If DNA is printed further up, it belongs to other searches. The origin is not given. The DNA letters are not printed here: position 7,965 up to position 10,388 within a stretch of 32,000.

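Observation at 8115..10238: Glycosyltransferase fused to a degenerate, permease-less ABC ATPase domain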

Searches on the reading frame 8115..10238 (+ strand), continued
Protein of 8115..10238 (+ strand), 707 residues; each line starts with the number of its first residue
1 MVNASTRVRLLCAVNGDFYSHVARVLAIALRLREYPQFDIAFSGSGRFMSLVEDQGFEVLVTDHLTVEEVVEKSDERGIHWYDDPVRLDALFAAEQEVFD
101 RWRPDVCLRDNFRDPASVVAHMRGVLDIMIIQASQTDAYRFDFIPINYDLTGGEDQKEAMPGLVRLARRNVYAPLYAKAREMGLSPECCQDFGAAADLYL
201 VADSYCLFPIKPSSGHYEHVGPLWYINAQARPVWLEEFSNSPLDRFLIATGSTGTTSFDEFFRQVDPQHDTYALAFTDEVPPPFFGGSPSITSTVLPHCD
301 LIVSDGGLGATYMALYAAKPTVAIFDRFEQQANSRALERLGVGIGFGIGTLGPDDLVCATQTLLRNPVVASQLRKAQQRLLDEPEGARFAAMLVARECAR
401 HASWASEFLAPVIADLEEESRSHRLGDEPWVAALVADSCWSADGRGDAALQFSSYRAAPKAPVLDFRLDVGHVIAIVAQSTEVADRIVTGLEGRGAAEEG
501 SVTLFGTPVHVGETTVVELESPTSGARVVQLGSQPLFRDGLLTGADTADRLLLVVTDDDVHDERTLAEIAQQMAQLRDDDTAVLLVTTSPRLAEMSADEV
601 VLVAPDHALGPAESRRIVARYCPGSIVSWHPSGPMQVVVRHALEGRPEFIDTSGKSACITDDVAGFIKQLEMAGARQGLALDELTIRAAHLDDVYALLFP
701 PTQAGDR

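Call 37: predict_structure(alignment_id=A1)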
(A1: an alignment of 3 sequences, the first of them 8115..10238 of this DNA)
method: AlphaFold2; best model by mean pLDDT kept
length: 707 residues; sequences in the alignment: 3
mean_pLDDT: 39.2   pTM: 0.26
mean pLDDT of the five models: 39.2, 36.5, 36.4, 35.0, 32.7
residues with pLDDT >= 90: 0; 70-90: 4; 50-70: 139; < 50: 564
segments of 3 or more residues with pLDDT < 50: 1-6, 15-24, 62-409, 423-504, 507-516, 520-526, 532-548, 556-560, 597-632, 647-656, 682-707
pLDDT, mean of each block of 10 residues (from residue 1): 43 49 52 60 60 66 41 38 40 40 35 31 35 33 30 32 36 40 38 29 25 24 24 37 38 36 43 36 31 27 22 25 24 28 25 35 40 39 40 45 45 52 41 31 26 23 19 17 21 29 48 47 49 42 43 51 60 60 54 50 34 39 43 57 52 48 55 61 40 39 30
secondary structure, 60 per line:
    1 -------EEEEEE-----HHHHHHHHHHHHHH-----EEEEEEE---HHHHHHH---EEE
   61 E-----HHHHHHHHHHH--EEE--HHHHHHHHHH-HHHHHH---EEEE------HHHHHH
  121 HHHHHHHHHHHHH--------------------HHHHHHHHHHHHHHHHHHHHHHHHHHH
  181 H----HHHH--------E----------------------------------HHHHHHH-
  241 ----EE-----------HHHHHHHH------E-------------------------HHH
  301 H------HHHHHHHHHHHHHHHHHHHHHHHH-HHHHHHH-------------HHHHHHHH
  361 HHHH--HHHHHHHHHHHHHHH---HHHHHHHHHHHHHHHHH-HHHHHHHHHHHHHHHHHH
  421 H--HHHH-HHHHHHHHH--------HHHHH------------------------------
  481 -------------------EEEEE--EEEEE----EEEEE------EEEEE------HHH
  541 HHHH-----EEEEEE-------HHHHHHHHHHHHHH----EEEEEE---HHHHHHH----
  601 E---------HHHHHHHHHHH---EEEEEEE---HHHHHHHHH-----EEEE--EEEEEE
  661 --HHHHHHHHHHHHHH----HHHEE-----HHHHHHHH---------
elements in order (helices of 4 or more, strands of 3 or more residues): E8-13 H19-32 E38-44 H48-54 E58-61 H67-77 E80-82 H85-94 H96-101 E105-108 H115-133 H154-181 H186-189 H233-239 H258-265 H298-301 H308-331 H333-339 H353-364 H367-381 H385-401 H403-421 H424-427 H429-437 H446-450 E500-504 E507-511 E516-520 E527-531 H538-544 E550-555 H563-576 E581-586 H590-596 H611-621 E625-631 H635-643 E649-652 E655-660 H663-676 H691-698

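Call 39: find_encoding_contigs(protein=P0154, flank=10000, max_places=3)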
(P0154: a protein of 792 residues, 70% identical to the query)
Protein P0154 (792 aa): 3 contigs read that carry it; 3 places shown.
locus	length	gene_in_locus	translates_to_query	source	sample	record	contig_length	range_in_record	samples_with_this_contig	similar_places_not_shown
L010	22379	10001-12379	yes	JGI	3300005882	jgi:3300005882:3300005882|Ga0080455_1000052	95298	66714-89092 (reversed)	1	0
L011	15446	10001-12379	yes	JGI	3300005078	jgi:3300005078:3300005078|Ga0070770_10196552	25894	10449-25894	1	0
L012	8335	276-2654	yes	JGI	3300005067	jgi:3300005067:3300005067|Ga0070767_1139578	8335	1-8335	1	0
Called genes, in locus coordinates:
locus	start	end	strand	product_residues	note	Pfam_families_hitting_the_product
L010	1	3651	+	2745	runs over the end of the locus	PF00109:ketoacyl-synt, PF02801:Ketoacyl-synt_C, PF16197:KAsynt_C_assoc, PF14765:PS-DH, PF00106:adh_short, PF08659:KR, PF13561:adh_short_C2, PF00550:PP-binding, +12 more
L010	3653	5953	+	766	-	PF04101:Glyco_tran_28_C (weak), PF06722:EryCIII-like_C, PF00005:ABC_tran, PF13304:AAA_21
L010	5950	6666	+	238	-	PF01061:ABC2_membrane, PF12698:ABC2_membrane_3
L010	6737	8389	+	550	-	PF00501:AMP-binding, PF13193:AMP-binding_C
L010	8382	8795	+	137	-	-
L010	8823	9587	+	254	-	PF02525:Flavodoxin_2, PF03358:FMN_red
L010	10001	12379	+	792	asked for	PF00698:Acyl_transf_1, PF03060:NMO, PF21607:FabD_helical_ins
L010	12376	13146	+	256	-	PF00005:ABC_tran, PF02463:SMC_N (faint), PF13304:AAA_21 (faint)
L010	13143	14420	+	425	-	PF02687:FtsX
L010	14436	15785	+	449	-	PF12704:MacB_PCD, PF02687:FtsX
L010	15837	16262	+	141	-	-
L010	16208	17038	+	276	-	PF01648:ACPS (weak)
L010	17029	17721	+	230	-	PF00753:Lactamase_B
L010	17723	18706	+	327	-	PF00698:Acyl_transf_1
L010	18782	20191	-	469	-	PF00083:Sugar_tr, PF07690:MFS_1, PF00083:Sugar_tr, PF07690:MFS_1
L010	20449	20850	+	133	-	PF18029:Glyoxalase_6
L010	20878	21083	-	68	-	-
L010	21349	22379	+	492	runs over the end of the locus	PF11855:DUF3375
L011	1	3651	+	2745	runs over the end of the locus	PF00109:ketoacyl-synt, PF02801:Ketoacyl-synt_C, PF16197:KAsynt_C_assoc, PF14765:PS-DH, PF00106:adh_short, PF08659:KR, PF13561:adh_short_C2, PF00550:PP-binding, +12 more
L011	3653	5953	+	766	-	PF04101:Glyco_tran_28_C (weak), PF06722:EryCIII-like_C, PF00005:ABC_tran, PF13304:AAA_21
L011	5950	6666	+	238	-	PF01061:ABC2_membrane, PF12698:ABC2_membrane_3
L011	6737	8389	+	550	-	PF00501:AMP-binding, PF13193:AMP-binding_C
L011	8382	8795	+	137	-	-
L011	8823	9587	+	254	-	PF02525:Flavodoxin_2, PF03358:FMN_red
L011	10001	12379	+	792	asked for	PF00698:Acyl_transf_1, PF03060:NMO, PF21607:FabD_helical_ins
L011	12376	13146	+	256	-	PF00005:ABC_tran, PF02463:SMC_N (faint), PF13304:AAA_21 (faint)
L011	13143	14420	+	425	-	PF02687:FtsX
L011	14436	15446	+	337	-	?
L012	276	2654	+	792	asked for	PF00698:Acyl_transf_1, PF03060:NMO, PF21607:FabD_helical_ins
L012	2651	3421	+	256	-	PF00005:ABC_tran, PF02463:SMC_N (faint), PF13304:AAA_21 (faint)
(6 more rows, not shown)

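Call 40: search_protein_families(library=pfam, proteins=[P0002, P0004, L001:12295-13011:+, L001:14741-15154:+], max_evalue=0.01)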
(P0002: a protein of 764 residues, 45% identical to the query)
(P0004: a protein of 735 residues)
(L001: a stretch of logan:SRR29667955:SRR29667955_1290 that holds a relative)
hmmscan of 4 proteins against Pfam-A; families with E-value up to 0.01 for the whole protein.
P0002 (764 aa): 7 families
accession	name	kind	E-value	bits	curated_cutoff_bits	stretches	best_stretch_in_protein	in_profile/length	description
PF00005.33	ABC_tran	-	2e-30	106.6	25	1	480-618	2-137/137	ABC transporter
PF13304.12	AAA_21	-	2.8e-12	47.8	27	1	595-647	242-298/304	AAA domain, putative AbiEii toxin, Type IV TA system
PF06722.18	EryCIII-like_C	-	2.1e-09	37.9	31.7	1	294-391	42-139/145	Erythromycin biosynthesis protein CIII-like, C-terminal domain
PF03308.22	MeaB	-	4.3e-05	23.1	23.1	1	482-530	26-74/273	Methylmalonyl Co-A mutase-associated GTPase MeaB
PF00201.24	UDPGT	-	0.0034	16.7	19.5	1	298-385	339-426/499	UDP-glucoronosyl and UDP-glucosyl transferase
PF13175.12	AAA_15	-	0.0053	16.9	32.1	0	609-647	330-369/374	AAA ATPase domain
PF02463.25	SMC_N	-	0.0078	16.1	40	0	589-648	136-198/220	RecF/RecN/SMC N terminal domain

P0004 (735 aa): 8 families
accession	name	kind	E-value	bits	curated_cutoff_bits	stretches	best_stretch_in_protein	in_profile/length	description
PF00005.33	ABC_tran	-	2.5e-29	103.1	25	1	448-586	2-137/137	ABC transporter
PF13304.12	AAA_21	-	4.2e-12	47.2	27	1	540-615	209-298/304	AAA domain, putative AbiEii toxin, Type IV TA system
PF06722.18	EryCIII-like_C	-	4e-08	33.8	31.7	1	294-379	42-127/145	Erythromycin biosynthesis protein CIII-like, C-terminal domain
PF04101.22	Glyco_tran_28_C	-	7.6e-08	33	22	1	292-385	64-161/166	Glycosyltransferase family 28 C-terminal domain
PF00201.24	UDPGT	-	1.4e-07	31.2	19.5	1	303-378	344-419/499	UDP-glucoronosyl and UDP-glucosyl transferase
PF02463.25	SMC_N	-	1.1e-05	25.4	40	0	549-622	128-204/220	RecF/RecN/SMC N terminal domain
PF13175.12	AAA_15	-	4.5e-05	23.7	32.1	0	575-615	328-369/374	AAA ATPase domain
PF05704.18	Caps_synth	-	0.0025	17.7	24.5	1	48-182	121-254/278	Capsular polysaccharide synthesis protein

L001:12295-13011:+ (238 aa): 2 families
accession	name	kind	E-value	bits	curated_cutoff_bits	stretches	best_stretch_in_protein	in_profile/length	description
PF01061.29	ABC2_membrane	-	2.9e-20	73.2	26.9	1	7-192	6-198/211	ABC-2 type transporter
PF12698.13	ABC2_membrane_3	-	2e-17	63.7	31.6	1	50-231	166-340/347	ABC-2 family transporter protein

L001:14741-15154:+ (137 aa): 0 families

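Call 41: search_protein_families(library=ncbifam, proteins=[P0002, P0004, L001:12295-13011:+], max_evalue=0.00001)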
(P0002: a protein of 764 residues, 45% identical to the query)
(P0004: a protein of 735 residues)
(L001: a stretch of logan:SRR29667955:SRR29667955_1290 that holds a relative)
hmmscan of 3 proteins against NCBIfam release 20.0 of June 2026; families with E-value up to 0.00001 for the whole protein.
P0002 (764 aa): 188 families (the best 25 are shown)
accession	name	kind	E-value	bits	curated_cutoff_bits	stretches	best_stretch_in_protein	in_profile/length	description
TIGR01188.1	drrA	subfamily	7e-74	248.8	312.45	1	471-759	1-302/302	daunorubicin resistance ABC transporter, ATP-binding protein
NF010060.0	PRK13537.1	equivalog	3.5e-60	203.5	521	1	456-762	8-312/314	nodulation factor ABC transporter ATP-binding protein NodI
NF010059.0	PRK13536.1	equivalog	2.9e-58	197.3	549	1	454-763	34-341/342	nodulation factor ABC transporter ATP-binding protein NodI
NF033858.1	ABC2_perm_RbbA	equivalog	1.1e-55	189.1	1050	1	454-683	256-491/909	ribosome-associated ATPase/putative transporter RbbA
TIGR03522.1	GldA_ABC_ATP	equivalog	2.2e-55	188.3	402.6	1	464-758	3-301/301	gliding motility-associated ABC transporter ATP-binding subunit GldA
TIGR01288.1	nodI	equivalog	1.5e-53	181.8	424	1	464-763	5-302/303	nodulation factor ABC transporter ATP-binding protein NodI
TIGR03864.1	PQQ_ABC_ATP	hypoth_equivalog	9.4e-47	159.4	302.25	1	464-683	2-226/236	ABC transporter, ATP-binding subunit, PQQ-dependent alcohol dehydrogenase system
TIGR03740.1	galliderm_ABC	subfamily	2.3e-37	128.8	309.75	1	466-668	3-203/223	lantibiotic protection ABC transporter ATP-binding subunit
TIGR04406.1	LPS_export_lptB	equivalog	8.7e-36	123.4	240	1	464-680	2-226/239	LPS export ABC transporter ATP-binding protein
TIGR03265.1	PhnT2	equivalog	8.8e-36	123.8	457.7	1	462-677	3-223/353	putative 2-aminoethylphosphonate ABC transporter ATP-binding protein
TIGR00968.1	3a0106s01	subfamily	1.5e-35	122.8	342.75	1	464-681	1-223/237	sulfate ABC transporter ATP-binding protein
NF008449.1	PRK11300.1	equivalog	2.5e-35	122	362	2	572-677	136-242/255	high-affinity branched-chain amino acid ABC transporter ATP-binding protein LivG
TIGR02315.1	ABC_phnC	equivalog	2.8e-35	121.9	266.1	1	463-679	1-236/243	phosphonate ABC transporter ATP-binding protein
NF047930.1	ABC_ATP_B6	equivalog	3.1e-35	121.8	670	1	462-680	1-227/510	putative B6 ABC transporter ATP-binding protein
TIGR04521.1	ECF_ATPase_2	equivalog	4.5e-35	121.1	330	1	474-679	16-235/279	energy-coupling factor transporter ATPase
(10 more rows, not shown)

P0004 (735 aa): 192 families (the best 25 are shown)
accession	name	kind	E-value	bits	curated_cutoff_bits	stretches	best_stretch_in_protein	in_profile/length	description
TIGR01188.1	drrA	subfamily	2.2e-82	276.8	312.45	1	439-727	1-302/302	daunorubicin resistance ABC transporter, ATP-binding protein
NF010060.0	PRK13537.1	equivalog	5.8e-60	202.8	521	1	428-729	12-311/314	nodulation factor ABC transporter ATP-binding protein NodI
NF033858.1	ABC2_perm_RbbA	equivalog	4.2e-58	197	1050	1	415-664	251-504/909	ribosome-associated ATPase/putative transporter RbbA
NF010059.0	PRK13536.1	equivalog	2.3e-57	194.3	549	1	424-730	36-340/342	nodulation factor ABC transporter ATP-binding protein NodI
TIGR03522.1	GldA_ABC_ATP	equivalog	1.9e-56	191.7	402.6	1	432-726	3-301/301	gliding motility-associated ABC transporter ATP-binding subunit GldA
TIGR01288.1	nodI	equivalog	6e-52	176.5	424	1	431-730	4-301/303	nodulation factor ABC transporter ATP-binding protein NodI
TIGR03864.1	PQQ_ABC_ATP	hypoth_equivalog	6.9e-46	156.6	302.25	1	432-648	2-223/236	ABC transporter, ATP-binding subunit, PQQ-dependent alcohol dehydrogenase system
TIGR01186.1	proV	subfamily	2.9e-40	138.5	326.6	1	441-705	3-272/363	betaine/proline/choline family ABC transporter ATP-binding protein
TIGR04406.1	LPS_export_lptB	equivalog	3.7e-40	137.7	240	1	432-647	2-225/239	LPS export ABC transporter ATP-binding protein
TIGR03740.1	galliderm_ABC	subfamily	4.7e-40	137.6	309.75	1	433-636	2-203/223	lantibiotic protection ABC transporter ATP-binding subunit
TIGR00968.1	3a0106s01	subfamily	7.5e-40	136.9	342.75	1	432-651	1-225/237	sulfate ABC transporter ATP-binding protein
TIGR04521.1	ECF_ATPase_2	equivalog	4.7e-39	134.1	330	1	444-659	18-247/279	energy-coupling factor transporter ATPase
TIGR04520.1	ECF_ATPase_1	equivalog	6.8e-39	133.9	315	1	432-654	1-233/269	energy-coupling factor transporter ATPase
TIGR01257.1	rim_protein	equivalog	3.8e-38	130.2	4012.85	1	435-658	935-1159/2272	rim ABC transporter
NF007027.0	PRK09493.1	equivalog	1.2e-36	126.3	379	1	432-651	2-230/240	glutamine ABC transporter ATP-binding protein GlnQ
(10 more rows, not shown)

L001:12295-13011:+ (238 aa): 2 families
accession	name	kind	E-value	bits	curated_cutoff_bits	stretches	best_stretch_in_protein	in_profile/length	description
TIGR01247.1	drrB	subfamily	8.1e-09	35.5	223.05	1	12-227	3-229/236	daunorubicin resistance ABC transporter membrane protein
TIGR00025.1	Mtu_efflux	paralog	4.3e-07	29.7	146.9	1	27-227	19-225/238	ABC transporter efflux protein, DrrB family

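Call 56: find_related_loci(query=A1, collection=genome_contigs, flank=10000)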
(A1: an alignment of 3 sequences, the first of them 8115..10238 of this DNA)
Query A1 (707 aa) in genome_contigs; peptide patterns used: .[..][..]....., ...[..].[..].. (x = any residue, [..] = any of these).
62 stretches matched a pattern, but none encodes a relative of the query by tblastn (E <= 1e-3).

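Call 57: find_encoding_contigs(protein=P0007, flank=6000, max_places=2)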
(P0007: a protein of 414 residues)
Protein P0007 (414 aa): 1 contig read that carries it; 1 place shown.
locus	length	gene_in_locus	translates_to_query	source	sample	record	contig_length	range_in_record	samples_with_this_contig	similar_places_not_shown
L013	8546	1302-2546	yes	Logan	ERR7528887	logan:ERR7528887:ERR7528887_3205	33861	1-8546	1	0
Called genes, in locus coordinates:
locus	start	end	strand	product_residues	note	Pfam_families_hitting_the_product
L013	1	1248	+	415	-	?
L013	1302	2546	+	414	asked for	PF04101:Glyco_tran_28_C (weak), PF06722:EryCIII-like_C, PF00201:UDPGT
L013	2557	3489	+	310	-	PF00561:Abhydrolase_1, PF12146:Hydrolase_4 (faint), PF12697:Abhydrolase_6 (weak), PF00326:Peptidase_S9 (faint)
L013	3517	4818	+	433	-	PF00501:AMP-binding, PF14535:AMP-binding_C_2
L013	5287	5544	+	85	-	PF00550:PP-binding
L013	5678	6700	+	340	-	PF00108:Thiolase_N (faint), PF07451:SpoVAD (weak), PF08545:ACP_syn_III, PF08541:ACP_syn_III_C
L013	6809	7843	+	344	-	-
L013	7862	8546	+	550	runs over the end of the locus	PF00501:AMP-binding, PF13193:AMP-binding_C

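Call 74: find_encoding_contigs(protein=P0008, flank=6000, max_places=2)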
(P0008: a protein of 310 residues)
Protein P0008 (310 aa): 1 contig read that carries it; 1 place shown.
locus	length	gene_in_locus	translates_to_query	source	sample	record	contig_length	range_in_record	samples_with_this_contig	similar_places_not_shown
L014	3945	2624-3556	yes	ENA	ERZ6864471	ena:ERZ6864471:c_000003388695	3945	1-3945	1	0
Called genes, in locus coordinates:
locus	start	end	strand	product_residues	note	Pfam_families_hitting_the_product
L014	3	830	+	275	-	?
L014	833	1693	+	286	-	PF04055:Radical_SAM, PF13186:SPASM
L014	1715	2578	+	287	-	PF00483:NTP_transferase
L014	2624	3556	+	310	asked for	PF00005:ABC_tran, PF13304:AAA_21 (weak), PF27102:NodI_C (weak)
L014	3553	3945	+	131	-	?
